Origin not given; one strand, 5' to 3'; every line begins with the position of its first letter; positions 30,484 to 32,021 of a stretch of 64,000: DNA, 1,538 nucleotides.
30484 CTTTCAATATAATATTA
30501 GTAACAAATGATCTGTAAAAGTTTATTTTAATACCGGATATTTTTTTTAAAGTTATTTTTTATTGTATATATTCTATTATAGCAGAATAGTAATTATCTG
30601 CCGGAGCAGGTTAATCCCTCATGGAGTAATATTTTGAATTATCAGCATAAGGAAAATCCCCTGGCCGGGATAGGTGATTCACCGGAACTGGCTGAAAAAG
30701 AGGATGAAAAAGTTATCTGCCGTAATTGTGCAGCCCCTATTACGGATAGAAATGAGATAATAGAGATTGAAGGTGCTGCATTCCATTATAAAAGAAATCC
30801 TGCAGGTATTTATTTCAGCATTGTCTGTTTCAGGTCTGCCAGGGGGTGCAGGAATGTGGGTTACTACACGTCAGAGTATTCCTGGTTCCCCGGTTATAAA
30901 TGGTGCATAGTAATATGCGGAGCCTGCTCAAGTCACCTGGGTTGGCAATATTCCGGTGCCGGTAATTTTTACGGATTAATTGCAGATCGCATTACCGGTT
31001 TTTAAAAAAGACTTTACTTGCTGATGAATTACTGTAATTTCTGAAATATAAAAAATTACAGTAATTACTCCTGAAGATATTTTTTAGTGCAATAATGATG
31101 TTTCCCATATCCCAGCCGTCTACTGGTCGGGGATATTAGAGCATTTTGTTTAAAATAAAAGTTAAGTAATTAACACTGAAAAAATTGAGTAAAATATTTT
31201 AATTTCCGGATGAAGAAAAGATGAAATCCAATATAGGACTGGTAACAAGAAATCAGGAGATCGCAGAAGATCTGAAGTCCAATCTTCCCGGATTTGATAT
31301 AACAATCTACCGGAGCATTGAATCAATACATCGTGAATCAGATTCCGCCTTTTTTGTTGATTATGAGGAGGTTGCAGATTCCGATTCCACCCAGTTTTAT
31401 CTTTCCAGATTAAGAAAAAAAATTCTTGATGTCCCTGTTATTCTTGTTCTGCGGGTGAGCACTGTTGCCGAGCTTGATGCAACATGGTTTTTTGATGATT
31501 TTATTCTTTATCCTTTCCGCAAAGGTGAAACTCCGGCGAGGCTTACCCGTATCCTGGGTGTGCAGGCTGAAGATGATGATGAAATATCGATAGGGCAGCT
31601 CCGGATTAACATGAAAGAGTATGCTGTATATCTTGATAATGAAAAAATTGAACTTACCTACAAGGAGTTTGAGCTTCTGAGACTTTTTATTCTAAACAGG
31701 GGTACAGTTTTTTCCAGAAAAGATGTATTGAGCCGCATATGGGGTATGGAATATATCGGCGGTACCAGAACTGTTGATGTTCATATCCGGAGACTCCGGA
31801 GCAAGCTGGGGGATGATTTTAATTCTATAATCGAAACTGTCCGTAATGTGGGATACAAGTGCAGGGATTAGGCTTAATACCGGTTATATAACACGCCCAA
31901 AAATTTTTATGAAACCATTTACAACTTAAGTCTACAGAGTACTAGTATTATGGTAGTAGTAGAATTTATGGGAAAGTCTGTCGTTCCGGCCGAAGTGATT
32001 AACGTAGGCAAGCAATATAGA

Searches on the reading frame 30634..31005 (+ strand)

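Call 67: search_protein_families(library=pfam, proteins=[window:30634-31005:+], max_evalue=0.001)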
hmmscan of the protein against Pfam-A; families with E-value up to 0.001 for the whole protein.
window:30634-31005:+ (123 aa): 1 family
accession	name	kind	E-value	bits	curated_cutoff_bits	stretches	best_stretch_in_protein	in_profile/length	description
PF03226.21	Yippee-Mis18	-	0.00017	22.1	26.6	1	28-107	4-73/108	Yippee zinc-binding/DNA-binding /Mis18, centromere assembly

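Call 94: search_protein_families(library=ncbifam, proteins=[window:30634-31005:+], max_evalue=0.001)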
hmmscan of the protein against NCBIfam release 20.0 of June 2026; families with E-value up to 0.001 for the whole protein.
window:30634-31005:+ (123 aa): 0 families

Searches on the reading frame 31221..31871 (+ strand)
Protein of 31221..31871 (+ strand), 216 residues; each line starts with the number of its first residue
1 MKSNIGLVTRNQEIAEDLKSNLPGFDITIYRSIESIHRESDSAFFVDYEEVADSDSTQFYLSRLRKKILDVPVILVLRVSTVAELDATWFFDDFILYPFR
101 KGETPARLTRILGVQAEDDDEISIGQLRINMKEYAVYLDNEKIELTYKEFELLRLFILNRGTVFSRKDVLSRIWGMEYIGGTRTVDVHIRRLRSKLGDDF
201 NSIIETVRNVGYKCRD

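Call 67: search_protein_families(library=pfam, proteins=[window:31221-31871:+], max_evalue=0.001)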
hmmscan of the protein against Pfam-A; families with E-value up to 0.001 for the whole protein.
window:31221-31871:+ (216 aa): 2 families
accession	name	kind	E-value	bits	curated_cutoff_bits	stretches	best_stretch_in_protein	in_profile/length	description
PF00486.34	Trans_reg_C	-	1.4e-27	96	26.2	1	141-213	2-76/77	Transcriptional regulatory protein, C terminal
PF21695.3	GlnR_1st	-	7.3e-05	23.1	27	1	56-108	55-107/111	Transcription regulator GlnR, N-terminal domain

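Call 94: search_protein_families(library=ncbifam, proteins=[window:31221-31871:+], max_evalue=0.001)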
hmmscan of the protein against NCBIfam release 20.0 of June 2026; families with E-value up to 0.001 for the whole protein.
window:31221-31871:+ (216 aa): 38 families (the best 25 are shown)
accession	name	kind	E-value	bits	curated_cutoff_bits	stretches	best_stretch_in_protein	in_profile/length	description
NF040689.1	MtrAB_MtrA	equivalog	5e-28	98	300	1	70-214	69-218/219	MtrAB system response regulator MtrA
TIGR01387.1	cztR_silR_copR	subfamily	5.4e-27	94.9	279.2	1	62-212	62-216/218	heavy metal response regulator transcription factor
NF053854.1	RespRegPhoBBctds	equivalog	3.5e-25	88.7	270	1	91-213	94-223/225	two-component system response regulator PhoB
NF045944.1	ResRegRpaBCyano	equivalog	5e-25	88.2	330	1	63-214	62-227/229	response regulator transcription factor RpaB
TIGR02154.1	PhoB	equivalog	5e-25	88.1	296.2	1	68-213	74-224/226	phosphate regulon transcriptional regulator PhoB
NF045914.1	RespRegNblR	equivalog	1.2e-23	83.9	300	1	24-215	30-226/228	response regulator transcription factor NblR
NF040534.1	resp_reg_YycF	equivalog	1.3e-22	80.2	340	1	63-215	64-228/231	response regulator YycF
NF041733.1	resp_reg_CseB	equivalog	5.1e-21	75.1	350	1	115-215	130-227/228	two-component system response regulator CseB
NF008567.0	PRK11517.1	equivalog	1.2e-20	73.9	353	1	91-214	94-218/223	response regulator transcription factor HprR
NF007928.2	PRK10643.1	equivalog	3.2e-20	72.7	330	1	51-213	54-215/216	two-component system response regulator PmrA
NF000402.1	vanR-B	exception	9.1e-20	71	480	1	91-214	96-216/219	vancomycin resistance response regulator transcription factor VanR-B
NF041209.1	resp_regPieR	equivalog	7.3e-19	68.3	450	1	116-214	128-227/231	two component system response regulator PieR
NF033120.0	vanR_FM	exception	4.4e-18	65.8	460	1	107-213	117-228/231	vancomycin resistance response regulator transcription factor, VanR-F/VanR-M family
NF007346.1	PRK09836.1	equivalog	4.5e-18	65.9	420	1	71-212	73-219/227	copper/silver response regulator transcription factor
NF033117.2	vanR_ACDEGLN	exception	5.1e-18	65.5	350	1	88-213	89-224/226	VanR-ABDEGLN family response regulator transcription factor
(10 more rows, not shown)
